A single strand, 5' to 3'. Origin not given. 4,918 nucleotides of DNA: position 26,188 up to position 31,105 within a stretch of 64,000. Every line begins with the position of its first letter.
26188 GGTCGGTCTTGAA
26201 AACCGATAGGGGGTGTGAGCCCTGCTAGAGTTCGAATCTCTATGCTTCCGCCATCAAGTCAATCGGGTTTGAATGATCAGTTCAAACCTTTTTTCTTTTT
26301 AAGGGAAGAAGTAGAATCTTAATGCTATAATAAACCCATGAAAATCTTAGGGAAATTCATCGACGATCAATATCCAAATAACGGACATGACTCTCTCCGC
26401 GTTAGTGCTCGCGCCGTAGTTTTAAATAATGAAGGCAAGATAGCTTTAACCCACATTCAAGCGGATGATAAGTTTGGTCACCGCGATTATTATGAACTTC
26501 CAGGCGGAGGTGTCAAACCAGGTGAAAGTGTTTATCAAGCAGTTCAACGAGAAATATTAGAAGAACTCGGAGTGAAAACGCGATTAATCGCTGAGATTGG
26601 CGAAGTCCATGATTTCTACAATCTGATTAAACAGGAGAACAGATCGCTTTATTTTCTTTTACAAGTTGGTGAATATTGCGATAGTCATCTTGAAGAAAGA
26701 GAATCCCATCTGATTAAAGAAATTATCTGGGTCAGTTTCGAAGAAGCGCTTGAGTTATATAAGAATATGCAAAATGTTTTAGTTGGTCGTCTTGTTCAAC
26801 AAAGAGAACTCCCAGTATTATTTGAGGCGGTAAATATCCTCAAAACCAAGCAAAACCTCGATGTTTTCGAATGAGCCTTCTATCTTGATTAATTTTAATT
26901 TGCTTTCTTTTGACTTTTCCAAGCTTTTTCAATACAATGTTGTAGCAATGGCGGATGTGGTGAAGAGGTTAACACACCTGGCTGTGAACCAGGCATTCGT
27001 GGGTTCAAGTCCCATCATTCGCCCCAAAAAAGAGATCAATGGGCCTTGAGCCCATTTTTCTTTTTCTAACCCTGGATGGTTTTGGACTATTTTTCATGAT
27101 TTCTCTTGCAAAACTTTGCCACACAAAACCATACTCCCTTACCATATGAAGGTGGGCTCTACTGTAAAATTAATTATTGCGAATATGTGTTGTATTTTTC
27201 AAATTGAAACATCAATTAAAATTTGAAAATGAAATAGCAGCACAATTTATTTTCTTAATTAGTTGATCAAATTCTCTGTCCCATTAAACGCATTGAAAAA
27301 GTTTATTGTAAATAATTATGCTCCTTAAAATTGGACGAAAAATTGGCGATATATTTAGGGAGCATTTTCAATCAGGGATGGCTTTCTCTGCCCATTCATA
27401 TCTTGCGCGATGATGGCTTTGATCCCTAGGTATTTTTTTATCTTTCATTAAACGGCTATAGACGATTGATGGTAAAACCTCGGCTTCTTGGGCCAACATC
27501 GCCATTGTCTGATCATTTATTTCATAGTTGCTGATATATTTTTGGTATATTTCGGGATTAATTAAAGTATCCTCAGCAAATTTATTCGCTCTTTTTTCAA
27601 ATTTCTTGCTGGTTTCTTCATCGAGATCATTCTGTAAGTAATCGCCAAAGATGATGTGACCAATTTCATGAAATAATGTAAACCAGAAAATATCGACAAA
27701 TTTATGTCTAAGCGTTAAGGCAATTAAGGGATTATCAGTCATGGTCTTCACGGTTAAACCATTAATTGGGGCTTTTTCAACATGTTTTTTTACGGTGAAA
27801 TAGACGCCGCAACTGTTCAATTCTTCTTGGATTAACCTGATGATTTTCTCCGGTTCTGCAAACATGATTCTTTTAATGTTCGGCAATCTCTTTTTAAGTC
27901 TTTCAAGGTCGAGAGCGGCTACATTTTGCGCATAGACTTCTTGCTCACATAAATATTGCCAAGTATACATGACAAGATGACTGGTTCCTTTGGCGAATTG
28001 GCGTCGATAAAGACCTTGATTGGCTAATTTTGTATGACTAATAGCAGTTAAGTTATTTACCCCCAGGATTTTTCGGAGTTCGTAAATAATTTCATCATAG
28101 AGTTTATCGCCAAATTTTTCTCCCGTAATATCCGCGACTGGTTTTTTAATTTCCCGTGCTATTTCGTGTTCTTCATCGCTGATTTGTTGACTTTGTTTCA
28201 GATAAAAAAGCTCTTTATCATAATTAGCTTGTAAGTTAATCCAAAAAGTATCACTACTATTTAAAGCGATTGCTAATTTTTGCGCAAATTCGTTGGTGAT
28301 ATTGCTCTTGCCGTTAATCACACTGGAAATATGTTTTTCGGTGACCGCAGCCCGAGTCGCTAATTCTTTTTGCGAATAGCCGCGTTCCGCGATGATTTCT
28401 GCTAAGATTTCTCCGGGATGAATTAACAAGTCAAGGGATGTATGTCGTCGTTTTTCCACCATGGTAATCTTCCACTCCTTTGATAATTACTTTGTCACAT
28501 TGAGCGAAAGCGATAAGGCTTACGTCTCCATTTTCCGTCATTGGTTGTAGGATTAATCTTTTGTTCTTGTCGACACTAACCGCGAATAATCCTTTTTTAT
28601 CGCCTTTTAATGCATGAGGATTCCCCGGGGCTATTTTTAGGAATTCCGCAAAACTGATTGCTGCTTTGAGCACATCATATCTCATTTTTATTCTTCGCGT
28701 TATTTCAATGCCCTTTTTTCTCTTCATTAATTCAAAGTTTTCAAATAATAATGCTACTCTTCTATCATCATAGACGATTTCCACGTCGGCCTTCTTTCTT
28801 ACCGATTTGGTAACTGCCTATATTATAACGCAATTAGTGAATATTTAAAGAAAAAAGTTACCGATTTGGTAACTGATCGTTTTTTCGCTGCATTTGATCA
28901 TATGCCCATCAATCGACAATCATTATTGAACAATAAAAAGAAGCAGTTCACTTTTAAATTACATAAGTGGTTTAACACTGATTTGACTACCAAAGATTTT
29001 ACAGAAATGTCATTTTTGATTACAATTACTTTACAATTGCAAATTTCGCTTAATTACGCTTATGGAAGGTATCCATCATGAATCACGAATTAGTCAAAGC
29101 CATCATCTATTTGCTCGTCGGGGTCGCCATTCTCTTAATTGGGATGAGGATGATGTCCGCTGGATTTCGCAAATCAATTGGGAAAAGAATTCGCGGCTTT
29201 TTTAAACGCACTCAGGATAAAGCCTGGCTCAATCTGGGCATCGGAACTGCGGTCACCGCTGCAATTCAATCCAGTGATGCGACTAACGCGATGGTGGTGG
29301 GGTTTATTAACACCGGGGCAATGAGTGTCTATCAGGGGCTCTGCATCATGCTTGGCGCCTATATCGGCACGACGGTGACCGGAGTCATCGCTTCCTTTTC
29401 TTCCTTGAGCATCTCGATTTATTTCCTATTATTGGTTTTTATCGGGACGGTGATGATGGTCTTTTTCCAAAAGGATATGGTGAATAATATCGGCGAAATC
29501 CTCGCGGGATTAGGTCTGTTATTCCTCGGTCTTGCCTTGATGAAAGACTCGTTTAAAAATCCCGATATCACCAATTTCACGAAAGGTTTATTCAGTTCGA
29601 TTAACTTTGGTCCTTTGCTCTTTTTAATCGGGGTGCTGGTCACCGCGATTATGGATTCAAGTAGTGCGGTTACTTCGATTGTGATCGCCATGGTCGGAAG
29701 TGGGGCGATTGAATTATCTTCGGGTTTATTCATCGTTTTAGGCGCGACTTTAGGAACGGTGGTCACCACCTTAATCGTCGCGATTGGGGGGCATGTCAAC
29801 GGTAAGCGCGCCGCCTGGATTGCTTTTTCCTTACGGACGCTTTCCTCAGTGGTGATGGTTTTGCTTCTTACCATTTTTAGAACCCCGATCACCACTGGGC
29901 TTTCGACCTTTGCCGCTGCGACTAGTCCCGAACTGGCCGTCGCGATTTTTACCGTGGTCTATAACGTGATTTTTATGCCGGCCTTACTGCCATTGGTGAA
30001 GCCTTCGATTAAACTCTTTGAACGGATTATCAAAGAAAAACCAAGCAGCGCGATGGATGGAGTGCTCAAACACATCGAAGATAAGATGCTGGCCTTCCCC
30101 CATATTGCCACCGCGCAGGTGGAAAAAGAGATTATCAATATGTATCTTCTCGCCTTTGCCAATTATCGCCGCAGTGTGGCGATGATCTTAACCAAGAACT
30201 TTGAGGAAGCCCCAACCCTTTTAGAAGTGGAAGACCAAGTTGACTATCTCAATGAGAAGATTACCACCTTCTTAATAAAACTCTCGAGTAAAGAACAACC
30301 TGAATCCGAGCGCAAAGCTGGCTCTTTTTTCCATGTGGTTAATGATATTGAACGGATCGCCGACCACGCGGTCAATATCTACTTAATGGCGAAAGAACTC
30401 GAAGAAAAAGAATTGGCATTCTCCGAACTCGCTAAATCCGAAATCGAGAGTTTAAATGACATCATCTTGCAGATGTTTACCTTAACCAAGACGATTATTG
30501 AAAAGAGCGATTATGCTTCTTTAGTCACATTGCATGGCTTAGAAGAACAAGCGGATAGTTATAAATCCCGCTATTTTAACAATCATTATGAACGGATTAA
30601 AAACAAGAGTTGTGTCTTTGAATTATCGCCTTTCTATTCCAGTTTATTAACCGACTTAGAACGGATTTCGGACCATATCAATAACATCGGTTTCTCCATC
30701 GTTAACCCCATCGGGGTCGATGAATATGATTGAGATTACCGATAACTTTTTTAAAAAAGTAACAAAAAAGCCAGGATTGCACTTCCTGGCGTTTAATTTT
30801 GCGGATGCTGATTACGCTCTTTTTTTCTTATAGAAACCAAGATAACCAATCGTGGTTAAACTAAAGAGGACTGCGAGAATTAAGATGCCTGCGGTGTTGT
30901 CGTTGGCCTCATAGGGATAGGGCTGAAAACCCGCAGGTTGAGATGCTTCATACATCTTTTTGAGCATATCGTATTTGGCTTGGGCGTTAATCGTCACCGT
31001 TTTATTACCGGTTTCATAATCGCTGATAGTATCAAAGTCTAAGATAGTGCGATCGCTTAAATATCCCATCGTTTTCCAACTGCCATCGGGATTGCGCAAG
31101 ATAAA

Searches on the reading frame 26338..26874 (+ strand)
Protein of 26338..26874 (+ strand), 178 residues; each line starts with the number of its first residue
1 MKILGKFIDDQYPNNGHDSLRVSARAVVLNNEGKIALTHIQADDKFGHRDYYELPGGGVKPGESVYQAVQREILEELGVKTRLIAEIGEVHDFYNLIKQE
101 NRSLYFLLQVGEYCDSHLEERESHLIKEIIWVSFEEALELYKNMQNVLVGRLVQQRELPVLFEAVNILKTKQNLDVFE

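Call 73: search_protein_families(library=pfam, proteins=[window:26338-26874:+], max_evalue=0.0001)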
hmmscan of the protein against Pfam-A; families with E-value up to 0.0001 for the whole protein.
window:26338-26874:+ (178 aa): 1 family
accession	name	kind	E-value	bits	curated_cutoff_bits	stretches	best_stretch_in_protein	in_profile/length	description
PF00293.34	NUDIX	-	3e-19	69.8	21.1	1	20-141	2-124/134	NUDIX domain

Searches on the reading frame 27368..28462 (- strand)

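Call 73: search_protein_families(library=pfam, proteins=[window:27368-28462:-], max_evalue=0.0001)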
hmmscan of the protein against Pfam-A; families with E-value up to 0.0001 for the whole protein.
window:27368-28462:- (364 aa): 3 families
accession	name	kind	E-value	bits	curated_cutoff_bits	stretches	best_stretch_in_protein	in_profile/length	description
PF01381.28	HTH_3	-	2.6e-10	40.6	23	1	21-70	2-51/55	Helix-turn-helix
PF06114.19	Peptidase_M78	-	2.1e-07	31.2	22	1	260-338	43-122/123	IrrE N-terminal-like domain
PF12844.13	HTH_19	-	9.3e-05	22.7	30.2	0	17-68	1-52/64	Helix-turn-helix domain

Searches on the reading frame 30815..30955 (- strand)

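Call 31: search_protein_families(library=ncbifam, proteins=[window:30815-30955:-], max_evalue=10)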
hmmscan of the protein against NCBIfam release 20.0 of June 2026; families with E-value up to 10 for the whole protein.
seq(47 aa): 2 families
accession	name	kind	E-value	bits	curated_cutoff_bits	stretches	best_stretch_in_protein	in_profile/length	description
NF045529.2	Heimdall-CTERM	domain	0.018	15.4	24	1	21-46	2-25/26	Heimdall-CTERM domain-containing surface protein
TIGR01167.1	LPXTG_anchor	domain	0.045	14.4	15.9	1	20-46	8-33/34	LPXTG cell wall anchor domain-containing protein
